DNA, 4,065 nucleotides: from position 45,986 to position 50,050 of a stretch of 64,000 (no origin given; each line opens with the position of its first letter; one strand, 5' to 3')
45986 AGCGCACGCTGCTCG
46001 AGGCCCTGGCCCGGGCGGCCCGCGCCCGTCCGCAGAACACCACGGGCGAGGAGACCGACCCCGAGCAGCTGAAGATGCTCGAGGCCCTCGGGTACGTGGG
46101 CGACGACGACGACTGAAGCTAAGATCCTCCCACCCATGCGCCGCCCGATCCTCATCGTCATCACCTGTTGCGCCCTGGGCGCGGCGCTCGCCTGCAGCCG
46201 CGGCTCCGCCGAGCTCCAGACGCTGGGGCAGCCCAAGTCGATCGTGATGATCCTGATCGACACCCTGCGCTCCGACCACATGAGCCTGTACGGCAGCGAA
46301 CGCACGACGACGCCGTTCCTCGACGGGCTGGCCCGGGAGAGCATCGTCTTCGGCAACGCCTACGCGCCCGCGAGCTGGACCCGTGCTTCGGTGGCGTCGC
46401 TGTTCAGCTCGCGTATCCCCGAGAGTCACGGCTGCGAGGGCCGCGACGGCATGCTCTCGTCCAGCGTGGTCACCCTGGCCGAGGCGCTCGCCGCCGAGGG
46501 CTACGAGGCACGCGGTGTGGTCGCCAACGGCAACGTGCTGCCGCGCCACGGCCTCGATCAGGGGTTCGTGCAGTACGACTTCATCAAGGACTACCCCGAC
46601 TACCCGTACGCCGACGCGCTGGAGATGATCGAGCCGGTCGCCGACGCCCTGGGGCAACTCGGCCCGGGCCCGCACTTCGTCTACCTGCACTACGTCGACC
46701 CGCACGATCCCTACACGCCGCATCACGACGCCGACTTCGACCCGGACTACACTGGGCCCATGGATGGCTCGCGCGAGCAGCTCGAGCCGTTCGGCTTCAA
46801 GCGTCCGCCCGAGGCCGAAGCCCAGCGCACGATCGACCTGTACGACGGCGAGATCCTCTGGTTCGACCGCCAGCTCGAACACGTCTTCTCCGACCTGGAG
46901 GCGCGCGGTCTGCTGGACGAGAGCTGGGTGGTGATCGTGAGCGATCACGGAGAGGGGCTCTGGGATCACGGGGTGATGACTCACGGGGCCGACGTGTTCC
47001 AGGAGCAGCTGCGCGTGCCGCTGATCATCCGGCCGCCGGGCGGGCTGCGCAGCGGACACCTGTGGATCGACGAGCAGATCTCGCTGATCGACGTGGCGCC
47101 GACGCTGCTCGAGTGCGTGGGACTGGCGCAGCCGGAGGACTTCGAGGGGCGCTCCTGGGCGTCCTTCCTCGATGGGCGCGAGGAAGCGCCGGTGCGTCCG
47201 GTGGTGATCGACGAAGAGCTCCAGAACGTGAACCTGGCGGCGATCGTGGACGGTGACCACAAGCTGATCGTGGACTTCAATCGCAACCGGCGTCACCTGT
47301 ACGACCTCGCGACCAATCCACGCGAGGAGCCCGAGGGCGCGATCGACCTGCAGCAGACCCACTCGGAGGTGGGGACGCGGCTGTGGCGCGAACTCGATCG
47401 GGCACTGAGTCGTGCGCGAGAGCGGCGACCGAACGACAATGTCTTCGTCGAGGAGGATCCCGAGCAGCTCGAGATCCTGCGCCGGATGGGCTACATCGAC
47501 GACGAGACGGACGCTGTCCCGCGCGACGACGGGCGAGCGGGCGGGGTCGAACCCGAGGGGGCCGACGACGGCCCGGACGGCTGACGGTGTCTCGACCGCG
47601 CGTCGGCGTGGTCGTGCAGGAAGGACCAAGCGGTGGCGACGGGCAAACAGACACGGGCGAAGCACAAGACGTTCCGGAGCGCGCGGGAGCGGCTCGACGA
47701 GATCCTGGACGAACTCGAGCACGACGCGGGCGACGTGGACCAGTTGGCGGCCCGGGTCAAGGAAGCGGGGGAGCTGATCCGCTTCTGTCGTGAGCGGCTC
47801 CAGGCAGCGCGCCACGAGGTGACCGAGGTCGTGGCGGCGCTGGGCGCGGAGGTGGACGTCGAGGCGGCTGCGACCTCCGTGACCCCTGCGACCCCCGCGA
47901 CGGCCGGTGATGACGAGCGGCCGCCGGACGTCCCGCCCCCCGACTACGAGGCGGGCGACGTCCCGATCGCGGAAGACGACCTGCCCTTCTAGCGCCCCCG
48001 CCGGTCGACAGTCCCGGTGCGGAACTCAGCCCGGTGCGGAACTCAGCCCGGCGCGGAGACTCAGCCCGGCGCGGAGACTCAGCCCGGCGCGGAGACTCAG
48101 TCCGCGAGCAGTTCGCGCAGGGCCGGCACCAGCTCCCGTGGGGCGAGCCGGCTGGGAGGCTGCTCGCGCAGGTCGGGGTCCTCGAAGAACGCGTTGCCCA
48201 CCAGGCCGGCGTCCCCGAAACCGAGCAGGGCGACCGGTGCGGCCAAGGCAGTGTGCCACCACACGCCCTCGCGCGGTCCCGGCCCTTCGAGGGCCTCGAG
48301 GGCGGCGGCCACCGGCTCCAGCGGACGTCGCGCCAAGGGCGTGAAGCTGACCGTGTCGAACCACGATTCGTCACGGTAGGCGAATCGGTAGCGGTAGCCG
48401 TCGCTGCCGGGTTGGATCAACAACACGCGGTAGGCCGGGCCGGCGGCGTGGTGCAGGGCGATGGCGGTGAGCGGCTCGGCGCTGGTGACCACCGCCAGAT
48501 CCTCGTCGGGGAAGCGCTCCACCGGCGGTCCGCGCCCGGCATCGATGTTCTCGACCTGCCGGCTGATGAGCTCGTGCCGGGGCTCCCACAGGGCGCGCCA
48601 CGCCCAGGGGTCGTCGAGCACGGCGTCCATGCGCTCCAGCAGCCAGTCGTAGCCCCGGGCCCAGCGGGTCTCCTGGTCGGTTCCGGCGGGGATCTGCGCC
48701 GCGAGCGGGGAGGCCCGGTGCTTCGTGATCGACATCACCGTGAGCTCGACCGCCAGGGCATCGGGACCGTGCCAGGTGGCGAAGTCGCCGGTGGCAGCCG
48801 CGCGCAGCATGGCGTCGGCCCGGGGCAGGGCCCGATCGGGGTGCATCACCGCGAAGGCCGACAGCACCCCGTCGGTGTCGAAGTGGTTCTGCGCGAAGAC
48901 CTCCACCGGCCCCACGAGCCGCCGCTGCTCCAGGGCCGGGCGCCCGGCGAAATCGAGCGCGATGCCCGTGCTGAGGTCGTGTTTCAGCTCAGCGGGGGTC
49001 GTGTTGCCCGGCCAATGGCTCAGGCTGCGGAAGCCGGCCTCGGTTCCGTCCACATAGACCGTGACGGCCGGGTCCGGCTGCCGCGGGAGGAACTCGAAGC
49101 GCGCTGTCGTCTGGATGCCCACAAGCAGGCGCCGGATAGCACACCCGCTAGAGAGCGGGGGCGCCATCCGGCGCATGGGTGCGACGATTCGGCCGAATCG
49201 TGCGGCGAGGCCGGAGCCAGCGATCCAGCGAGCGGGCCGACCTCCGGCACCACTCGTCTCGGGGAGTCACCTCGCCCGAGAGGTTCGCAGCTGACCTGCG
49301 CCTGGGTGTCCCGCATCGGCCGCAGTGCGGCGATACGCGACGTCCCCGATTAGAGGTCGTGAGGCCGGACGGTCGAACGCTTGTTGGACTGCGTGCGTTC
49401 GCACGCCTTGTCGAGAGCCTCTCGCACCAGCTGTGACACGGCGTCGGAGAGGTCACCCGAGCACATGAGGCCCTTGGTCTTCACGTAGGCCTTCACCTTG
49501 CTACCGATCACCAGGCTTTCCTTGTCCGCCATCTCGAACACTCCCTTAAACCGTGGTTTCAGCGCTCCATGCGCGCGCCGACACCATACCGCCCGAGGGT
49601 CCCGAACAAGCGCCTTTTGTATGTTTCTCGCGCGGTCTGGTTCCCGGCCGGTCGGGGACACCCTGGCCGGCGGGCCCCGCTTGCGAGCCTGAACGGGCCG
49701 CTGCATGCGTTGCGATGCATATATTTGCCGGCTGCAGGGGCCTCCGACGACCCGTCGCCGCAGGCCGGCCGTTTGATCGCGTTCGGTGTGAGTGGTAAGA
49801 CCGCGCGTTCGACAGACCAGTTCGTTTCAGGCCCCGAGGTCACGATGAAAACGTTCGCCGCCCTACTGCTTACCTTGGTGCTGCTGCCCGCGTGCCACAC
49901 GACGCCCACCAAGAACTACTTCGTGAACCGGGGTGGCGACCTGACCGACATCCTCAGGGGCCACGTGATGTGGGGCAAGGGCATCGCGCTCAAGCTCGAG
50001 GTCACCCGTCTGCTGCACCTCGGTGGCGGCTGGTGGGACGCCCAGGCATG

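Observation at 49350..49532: Stand-alone bacterial histone gene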

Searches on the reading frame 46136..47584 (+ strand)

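Call 20: search_protein_families(library=pfam, proteins=[window:46136-47584:+], max_evalue=0.01)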
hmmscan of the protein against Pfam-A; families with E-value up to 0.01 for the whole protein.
window:46136-47584:+ (482 aa): 4 families
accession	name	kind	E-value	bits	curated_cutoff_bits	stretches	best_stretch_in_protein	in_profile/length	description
PF00884.28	Sulfatase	-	7.6e-43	147.4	25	1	36-329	3-300/301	Sulfatase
PF16347.10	SGSH_C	-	9e-12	45.8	29.3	1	287-422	11-150/154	N-sulphoglucosamine sulphohydrolase, C-terminal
PF01663.27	Phosphodiest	-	1.5e-05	25.2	23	0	239-272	187-220/342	Type I phosphodiesterase / nucleotide pyrophosphatase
PF02995.22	DUF229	-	0.0016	17.6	25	1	243-273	313-343/496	Protein of unknown function (DUF229)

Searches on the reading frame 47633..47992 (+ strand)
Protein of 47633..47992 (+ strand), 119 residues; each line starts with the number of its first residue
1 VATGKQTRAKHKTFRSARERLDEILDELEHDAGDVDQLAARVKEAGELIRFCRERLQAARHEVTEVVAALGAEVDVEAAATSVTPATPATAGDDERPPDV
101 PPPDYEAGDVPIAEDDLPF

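Call 20: search_protein_families(library=pfam, proteins=[window:47633-47992:+], max_evalue=0.01)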
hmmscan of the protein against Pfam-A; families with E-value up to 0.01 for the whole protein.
window:47633-47992:+ (119 aa): 2 families
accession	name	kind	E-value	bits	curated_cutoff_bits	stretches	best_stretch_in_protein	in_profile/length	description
PF02609.21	Exonuc_VII_S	-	6.1e-11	42.6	24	1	14-64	1-51/52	Exonuclease VII small subunit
PF13317.11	DUF4088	-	0.0042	17.1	23.8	1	12-68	92-148/227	Protein of unknown function (DUF4088)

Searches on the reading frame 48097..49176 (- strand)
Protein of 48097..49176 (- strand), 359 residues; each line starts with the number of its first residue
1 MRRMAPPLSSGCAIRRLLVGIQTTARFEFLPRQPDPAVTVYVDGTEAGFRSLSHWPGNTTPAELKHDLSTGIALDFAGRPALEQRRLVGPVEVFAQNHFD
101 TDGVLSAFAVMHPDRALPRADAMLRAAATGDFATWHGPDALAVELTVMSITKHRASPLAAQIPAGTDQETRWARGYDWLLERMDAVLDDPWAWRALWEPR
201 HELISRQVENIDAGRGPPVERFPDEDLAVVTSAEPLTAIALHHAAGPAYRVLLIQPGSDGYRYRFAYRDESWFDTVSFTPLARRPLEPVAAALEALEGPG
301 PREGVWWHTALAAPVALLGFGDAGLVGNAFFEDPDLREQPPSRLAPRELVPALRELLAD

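Call 20: search_protein_families(library=pfam, proteins=[window:48097-49176:-], max_evalue=0.01)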
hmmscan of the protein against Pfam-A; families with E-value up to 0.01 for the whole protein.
window:48097-49176:- (359 aa): 1 family
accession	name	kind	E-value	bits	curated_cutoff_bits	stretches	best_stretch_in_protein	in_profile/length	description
PF20392.3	DUF6687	-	4.9e-59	200.6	27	1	27-356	3-327/339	Family of unknown function (DUF6687)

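Call 33: search_solved_structures(query=window:48097-49176:-, max_evalue=10, show_alignments=2)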
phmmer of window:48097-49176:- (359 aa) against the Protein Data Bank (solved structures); distinct sequences matched with E-value up to 10: 0.

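Call 59: predict_structure(alignment_id=A2)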
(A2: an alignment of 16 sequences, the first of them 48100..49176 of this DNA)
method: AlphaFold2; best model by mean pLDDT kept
length: 359 residues; sequences in the alignment: 16
mean_pLDDT: 91.3   pTM: 0.87
mean pLDDT of the five models: 91.3, 90.8, 90.5, 89.7, 89.5
residues with pLDDT >= 90: 293; 70-90: 42; 50-70: 3; < 50: 21
segments of 3 or more residues with pLDDT < 50: 1-21
pLDDT, mean of each block of 10 residues (from residue 1): 40 38 80 96 97 96 97 98 96 95 98 98 97 96 97 95 92 97 98 97 98 98 96 96 95 97 93 86 94 93 90 92 81 89 97 92
secondary structure, 60 per line:
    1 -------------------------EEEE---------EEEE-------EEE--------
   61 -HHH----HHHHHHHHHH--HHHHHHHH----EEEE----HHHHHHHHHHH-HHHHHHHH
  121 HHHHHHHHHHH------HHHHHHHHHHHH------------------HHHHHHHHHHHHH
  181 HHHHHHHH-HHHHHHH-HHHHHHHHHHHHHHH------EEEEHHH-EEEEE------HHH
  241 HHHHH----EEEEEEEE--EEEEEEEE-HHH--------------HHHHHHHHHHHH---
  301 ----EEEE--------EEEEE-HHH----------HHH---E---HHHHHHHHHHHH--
elements in order: E26-29 E39-42 E50-52 H69-78 H81-88 E93-96 H101-111 H113-131 H138-149 H168-188 H190-196 H198-212 E219-222 E227-231 H238-245 E250-257 E260-267 H286-297 E305-308 E317-321 H346-357

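Call 62: fold_search(model_id=the predicted structure, library=pdb)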
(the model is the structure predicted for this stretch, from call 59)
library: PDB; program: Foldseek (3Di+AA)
matches with E <= 10: 389; with E <= 0.001: 0
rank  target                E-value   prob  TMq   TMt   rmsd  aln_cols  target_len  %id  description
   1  7d62_B                5.0e-03  0.85  0.29  0.33  10.1       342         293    8  pGpG-specific phosphodiesterase - PggH from Vibrio cholrae (released 2020-10-28)
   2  2qb6_A                7.9e-03  0.54  0.22  0.20  18.4       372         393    9  Saccharomyces cerevisiae cytosolic exopolyphosphatase, sulfate complex (released 2007-12-11)
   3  2qb6_B                1.2e-02  0.47  0.21  0.20  17.9       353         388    9  Saccharomyces cerevisiae cytosolic exopolyphosphatase, sulfate complex (released 2007-12-11)
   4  7yik_B                3.5e-02  0.66  0.24  0.20  13.2       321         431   10  The structure of archaeal nuclease RecJ2 from Methanocaldococcus jannaschii (released 2023-07-19)
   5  2qb7_B                3.5e-02  0.30  0.21  0.20  18.5       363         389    9  Saccharomyces cerevisiae cytosolic exopolyphosphatase, phosphate complex (released 2007-12-11)
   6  2zvf_F                3.7e-02  0.75  0.22  0.38  10.8       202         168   13  Crystal structure of Archaeoglobus fulgidus alanyl-tRNA synthetase C-terminal dimerization domain (released 2009-06-30)
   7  9eut_A                4.1e-02  0.14  0.14  0.08  19.2       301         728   11  Cryo-EM structure of the full-length Pseudomonas aeruginosa bacteriophytochrome in its Pr state (released 2024-09-04)
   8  6dk7_H                6.1e-02  0.18  0.14  0.19  17.9       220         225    9  RetS histidine kinase region with cobalt (released 2019-03-20)
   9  9jfj_B                6.1e-02  0.14  0.14  0.20  21.5       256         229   10  Crystal structure of the cytoplasmic domain of ZraS in ADP-bound form (released 2025-03-26)
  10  7ykv_B                9.1e-02  0.41  0.24  0.20  13.1       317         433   10  The structure of archaeal nuclease RecJ2 from Methanocaldococcus jannaschii (released 2023-07-26)
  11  8ioo_A                9.6e-02  0.35  0.23  0.25  13.5       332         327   11  Crystal structure of Deinococcus radiodurans RecJ-like protein in complex with Mg2+ (released 2024-03-20)
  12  9jfj_D                9.6e-02  0.12  0.14  0.19  20.8       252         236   12  Crystal structure of the cytoplasmic domain of ZraS in ADP-bound form (released 2025-03-26)
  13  7bhi_B                1.0e-01  0.35  0.29  0.24  15.8       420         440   10  Crystal structure of RecJ-Cdc45 from Methanothermobacter Thermoautotrophicus (released 2022-07-20)
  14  7cch                  1.1e-01  0.23  0.15  0.26  18.3       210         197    9  Acinetobacter baumannii histidine kinase AdeS (released 2021-06-23)
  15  7bhi_A                1.2e-01  0.23  0.26  0.22  15.7       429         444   10  Crystal structure of RecJ-Cdc45 from Methanothermobacter Thermoautotrophicus (released 2022-07-20)
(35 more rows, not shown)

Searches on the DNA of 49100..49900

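Call 32: search_rna_families(source=window, start=49100, end=49900, threshold=evalue, max_evalue=1)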
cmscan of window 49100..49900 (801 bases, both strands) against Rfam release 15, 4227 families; matches with E-value up to 1: 2.
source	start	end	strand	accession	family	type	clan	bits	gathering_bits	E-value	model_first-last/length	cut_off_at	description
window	49125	49203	-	RF02833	Scr3202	Gene; sRNA;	-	24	52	0.47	1-95/95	no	Streptomyces RNA 3202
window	49124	49179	-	RF03819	mir-Ro6-3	Gene; miRNA;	-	23.2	79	0.4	1-72/72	no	mir-Ro6-3 microRNA precursor family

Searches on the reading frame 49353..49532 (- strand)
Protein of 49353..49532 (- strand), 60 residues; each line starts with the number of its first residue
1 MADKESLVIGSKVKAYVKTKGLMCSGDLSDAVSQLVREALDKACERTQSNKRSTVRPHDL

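Call 4: search_protein_families(library=pfam, proteins=[window:49353-49532:-], max_evalue=1)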
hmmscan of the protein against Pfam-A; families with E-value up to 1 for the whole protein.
window:49353-49532:- (60 aa): 2 families
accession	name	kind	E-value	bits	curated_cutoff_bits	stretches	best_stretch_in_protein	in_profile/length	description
PF00808.29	CBFD_NFYB_HMF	-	0.06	14.1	21.4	1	29-60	30-61/65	Histone-like transcription factor (CBF/NF-Y) and archaeal histone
PF19121.6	DUF5805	-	0.16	12.8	28.5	1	6-52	11-57/67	Family of unknown function (DUF5805)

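Call 5: search_protein_families(library=ncbifam, proteins=[window:49353-49532:-], max_evalue=1)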
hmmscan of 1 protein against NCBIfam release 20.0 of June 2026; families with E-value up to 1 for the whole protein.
window:49353-49532:- (60 aa): 0 families

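Call 6: search_solved_structures(query=window:49353-49532:-, max_evalue=10, show_alignments=5)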
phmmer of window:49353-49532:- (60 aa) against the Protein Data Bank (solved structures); distinct sequences matched with E-value up to 10: 4.
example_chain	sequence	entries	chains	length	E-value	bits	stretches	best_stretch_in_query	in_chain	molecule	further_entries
9qt0_A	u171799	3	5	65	1.3e-15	59.9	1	2-59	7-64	DUF1931 domain-containing protein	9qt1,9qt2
8fvx_A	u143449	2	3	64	0.0029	21.5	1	5-59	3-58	CBFD_NFYB_HMF domain-containing protein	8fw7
8cmp_A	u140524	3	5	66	0.0029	21.5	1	5-59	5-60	CBFD_NFYB_HMF domain-containing protein | Transcription factor CBF/NF-Y/archaeal histone domain-containing protein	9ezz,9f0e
9f2c_A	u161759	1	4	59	0.059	17.4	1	7-55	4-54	hypothetical protein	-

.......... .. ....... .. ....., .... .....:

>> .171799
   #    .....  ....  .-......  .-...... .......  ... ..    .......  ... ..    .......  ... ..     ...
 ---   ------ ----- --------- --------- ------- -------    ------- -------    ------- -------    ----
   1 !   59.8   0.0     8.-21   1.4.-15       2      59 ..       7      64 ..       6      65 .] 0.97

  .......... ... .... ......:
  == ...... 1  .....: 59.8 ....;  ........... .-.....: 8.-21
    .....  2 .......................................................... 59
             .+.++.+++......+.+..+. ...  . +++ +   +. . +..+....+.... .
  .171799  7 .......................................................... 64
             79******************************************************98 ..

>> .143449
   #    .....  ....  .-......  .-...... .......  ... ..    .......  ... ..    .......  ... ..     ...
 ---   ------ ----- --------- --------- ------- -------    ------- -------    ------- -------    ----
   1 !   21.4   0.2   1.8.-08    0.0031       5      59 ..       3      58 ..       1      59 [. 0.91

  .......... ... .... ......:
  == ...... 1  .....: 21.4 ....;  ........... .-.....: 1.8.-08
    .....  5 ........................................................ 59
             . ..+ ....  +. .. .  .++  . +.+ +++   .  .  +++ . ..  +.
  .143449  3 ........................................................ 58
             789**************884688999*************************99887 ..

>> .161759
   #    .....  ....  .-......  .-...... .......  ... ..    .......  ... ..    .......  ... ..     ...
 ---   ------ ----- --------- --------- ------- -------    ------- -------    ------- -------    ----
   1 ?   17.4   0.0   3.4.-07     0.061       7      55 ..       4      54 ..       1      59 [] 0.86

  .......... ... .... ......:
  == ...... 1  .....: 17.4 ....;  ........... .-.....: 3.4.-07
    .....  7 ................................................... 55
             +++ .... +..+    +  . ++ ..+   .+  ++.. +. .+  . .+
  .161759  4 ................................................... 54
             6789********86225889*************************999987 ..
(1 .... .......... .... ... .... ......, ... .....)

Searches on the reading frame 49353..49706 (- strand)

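Call 4: search_protein_families(library=pfam, proteins=[window:49353-49706:-], max_evalue=1)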
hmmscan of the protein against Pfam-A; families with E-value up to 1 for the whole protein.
window:49353-49706:- (118 aa): 1 family
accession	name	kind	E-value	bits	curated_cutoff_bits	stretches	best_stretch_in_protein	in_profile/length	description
PF07916.16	TraG_N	-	0.15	11.5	36.1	1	39-111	206-276/462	TraG-like protein, N-terminal region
